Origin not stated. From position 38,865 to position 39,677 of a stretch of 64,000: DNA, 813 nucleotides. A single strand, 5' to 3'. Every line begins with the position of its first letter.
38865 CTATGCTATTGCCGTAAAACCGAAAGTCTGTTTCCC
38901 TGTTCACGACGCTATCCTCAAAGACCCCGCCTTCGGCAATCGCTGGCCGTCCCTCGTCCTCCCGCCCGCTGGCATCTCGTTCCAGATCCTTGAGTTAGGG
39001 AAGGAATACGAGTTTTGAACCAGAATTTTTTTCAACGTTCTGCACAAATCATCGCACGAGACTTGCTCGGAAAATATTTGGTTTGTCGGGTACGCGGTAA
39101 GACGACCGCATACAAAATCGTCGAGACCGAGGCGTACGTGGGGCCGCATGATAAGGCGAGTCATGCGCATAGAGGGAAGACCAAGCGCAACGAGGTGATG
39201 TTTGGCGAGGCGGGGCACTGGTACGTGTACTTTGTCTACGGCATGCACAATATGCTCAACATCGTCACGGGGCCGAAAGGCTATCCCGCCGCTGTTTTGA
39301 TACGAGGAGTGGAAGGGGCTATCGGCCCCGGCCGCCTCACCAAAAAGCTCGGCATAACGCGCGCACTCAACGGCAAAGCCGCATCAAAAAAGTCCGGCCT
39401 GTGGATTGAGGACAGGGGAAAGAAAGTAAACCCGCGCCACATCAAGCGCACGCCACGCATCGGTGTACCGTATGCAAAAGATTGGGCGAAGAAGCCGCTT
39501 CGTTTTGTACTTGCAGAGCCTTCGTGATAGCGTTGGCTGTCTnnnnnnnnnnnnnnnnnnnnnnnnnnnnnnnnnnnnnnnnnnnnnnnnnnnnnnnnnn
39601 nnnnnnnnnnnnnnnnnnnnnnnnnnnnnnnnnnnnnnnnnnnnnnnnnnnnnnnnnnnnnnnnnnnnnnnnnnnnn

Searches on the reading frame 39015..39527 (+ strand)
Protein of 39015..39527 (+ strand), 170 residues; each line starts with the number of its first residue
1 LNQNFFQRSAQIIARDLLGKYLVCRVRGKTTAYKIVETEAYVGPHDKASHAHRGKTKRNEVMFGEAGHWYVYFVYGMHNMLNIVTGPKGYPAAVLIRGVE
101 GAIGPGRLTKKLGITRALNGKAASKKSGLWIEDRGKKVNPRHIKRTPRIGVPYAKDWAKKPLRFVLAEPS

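Call 94: search_protein_families(library=pfam, proteins=[window:39015-39527:+], max_evalue=0.001)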
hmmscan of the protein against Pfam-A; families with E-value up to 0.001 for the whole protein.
window:39015-39527:+ (170 aa): 1 family
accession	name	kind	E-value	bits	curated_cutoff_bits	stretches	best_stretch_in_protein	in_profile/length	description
PF02245.21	Pur_DNA_glyco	-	1.2e-55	188.1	27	2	5-100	2-95/181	Methylpurine-DNA glycosylase (MPG)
